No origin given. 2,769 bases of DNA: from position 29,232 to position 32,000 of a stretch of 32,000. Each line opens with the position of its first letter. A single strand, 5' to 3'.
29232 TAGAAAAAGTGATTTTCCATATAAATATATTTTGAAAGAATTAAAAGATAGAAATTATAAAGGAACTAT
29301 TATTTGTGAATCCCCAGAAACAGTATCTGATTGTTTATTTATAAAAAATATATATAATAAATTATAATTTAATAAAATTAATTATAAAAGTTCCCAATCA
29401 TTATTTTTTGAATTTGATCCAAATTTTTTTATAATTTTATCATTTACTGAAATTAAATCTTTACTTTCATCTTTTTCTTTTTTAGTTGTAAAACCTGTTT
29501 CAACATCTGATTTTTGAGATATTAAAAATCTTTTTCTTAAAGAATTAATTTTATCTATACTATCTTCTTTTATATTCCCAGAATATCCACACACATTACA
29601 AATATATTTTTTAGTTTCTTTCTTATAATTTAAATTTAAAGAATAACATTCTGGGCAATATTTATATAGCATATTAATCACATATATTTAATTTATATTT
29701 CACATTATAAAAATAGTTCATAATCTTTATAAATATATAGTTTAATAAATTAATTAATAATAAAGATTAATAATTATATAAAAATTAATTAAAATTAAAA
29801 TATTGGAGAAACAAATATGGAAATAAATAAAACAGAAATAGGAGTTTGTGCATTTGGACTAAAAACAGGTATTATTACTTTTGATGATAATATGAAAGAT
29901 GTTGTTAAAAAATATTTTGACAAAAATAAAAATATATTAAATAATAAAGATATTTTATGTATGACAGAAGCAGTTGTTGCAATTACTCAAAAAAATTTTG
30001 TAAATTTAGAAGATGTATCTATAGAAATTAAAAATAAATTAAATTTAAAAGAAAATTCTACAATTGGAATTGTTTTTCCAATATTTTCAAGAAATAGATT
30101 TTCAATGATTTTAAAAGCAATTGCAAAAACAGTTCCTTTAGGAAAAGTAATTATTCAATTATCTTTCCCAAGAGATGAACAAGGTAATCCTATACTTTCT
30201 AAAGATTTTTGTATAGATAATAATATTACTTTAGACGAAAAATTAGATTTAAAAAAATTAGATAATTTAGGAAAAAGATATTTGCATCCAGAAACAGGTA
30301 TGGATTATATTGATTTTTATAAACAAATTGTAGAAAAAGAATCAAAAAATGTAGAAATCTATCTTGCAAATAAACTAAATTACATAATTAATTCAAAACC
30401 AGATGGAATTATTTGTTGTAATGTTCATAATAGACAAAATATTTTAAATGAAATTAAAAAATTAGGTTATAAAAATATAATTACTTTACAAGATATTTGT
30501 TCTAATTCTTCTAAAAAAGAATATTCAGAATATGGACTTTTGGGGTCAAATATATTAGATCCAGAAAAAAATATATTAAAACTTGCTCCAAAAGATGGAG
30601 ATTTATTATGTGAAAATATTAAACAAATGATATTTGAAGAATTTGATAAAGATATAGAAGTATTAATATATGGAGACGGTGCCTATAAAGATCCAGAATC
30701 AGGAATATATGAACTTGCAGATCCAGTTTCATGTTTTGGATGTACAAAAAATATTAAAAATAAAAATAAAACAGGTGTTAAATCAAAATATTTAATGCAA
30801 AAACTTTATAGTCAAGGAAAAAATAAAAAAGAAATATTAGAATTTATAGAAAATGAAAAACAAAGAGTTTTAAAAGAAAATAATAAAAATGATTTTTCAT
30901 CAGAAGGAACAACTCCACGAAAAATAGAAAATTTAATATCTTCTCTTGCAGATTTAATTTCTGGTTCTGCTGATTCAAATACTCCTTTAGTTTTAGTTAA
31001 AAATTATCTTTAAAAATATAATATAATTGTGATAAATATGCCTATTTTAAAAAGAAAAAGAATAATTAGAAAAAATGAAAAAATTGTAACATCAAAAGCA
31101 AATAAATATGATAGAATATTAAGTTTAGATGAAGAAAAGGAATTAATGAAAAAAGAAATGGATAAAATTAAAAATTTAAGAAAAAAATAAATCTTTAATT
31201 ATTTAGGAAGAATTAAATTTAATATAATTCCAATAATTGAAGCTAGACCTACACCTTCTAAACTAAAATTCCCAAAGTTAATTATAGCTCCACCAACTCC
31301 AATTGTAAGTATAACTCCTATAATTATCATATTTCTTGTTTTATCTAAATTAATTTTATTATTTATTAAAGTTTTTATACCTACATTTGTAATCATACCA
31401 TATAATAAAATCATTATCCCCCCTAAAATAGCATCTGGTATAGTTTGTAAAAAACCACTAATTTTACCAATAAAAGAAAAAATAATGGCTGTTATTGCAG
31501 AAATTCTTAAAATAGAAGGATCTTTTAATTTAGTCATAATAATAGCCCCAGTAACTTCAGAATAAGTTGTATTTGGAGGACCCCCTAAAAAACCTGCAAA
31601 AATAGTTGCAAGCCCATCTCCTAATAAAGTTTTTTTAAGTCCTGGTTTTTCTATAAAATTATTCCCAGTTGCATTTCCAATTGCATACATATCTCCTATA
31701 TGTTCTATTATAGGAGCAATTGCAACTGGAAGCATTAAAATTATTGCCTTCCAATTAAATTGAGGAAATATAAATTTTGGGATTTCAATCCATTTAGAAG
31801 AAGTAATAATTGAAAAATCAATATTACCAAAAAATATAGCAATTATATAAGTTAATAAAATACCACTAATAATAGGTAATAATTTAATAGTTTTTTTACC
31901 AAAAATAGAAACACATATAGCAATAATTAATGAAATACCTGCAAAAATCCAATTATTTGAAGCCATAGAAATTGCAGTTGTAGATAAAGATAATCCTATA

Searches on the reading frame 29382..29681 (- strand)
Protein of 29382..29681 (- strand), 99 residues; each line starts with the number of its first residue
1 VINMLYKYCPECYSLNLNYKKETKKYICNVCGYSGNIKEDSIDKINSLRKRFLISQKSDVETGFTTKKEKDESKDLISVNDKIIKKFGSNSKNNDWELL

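Call 85: search_protein_families(library=pfam, proteins=[window:29382-29681:-], max_evalue=0.01)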
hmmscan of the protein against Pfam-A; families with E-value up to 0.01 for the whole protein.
window:29382-29681:- (99 aa): 1 family
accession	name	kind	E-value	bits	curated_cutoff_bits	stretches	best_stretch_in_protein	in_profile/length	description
PF06677.18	Auto_anti-p27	-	0.009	16.5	24.1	0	4-32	13-40/40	Sjogren's syndrome/scleroderma autoantigen 1 (Autoantigen p27)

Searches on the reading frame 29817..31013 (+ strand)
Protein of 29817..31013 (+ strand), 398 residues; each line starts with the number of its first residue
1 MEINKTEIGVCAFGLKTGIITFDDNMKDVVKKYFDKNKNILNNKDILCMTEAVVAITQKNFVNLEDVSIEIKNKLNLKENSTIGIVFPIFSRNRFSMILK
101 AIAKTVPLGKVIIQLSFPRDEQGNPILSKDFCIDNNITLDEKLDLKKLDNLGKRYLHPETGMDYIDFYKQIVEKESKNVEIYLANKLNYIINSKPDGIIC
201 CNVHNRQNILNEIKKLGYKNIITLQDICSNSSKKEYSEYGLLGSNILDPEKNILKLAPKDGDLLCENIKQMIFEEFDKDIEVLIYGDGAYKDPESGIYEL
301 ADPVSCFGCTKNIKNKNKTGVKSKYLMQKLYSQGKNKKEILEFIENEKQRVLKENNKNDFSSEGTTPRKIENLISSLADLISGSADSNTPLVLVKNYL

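Call 9: search_protein_families(library=pfam, proteins=[window:29817-31013:+], max_evalue=0.001)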
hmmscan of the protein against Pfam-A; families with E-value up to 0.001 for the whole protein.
window:29817-31013:+ (398 aa): 1 family
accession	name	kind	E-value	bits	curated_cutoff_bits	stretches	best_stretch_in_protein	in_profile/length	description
PF01996.21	F420_ligase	-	2.4e-33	115.9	25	1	14-396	1-218/218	F420-0:Gamma-glutamyl ligase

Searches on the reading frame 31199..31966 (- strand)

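Call 9: search_protein_families(library=pfam, proteins=[window:31199-31966:-], max_evalue=0.001)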
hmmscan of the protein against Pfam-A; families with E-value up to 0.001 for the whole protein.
window:31199-31966:- (255 aa): 1 family
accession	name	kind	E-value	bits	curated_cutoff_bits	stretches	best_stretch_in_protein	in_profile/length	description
PF00860.26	Xan_ur_permease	-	4.4e-59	200.6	27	1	3-227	158-384/389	Permease family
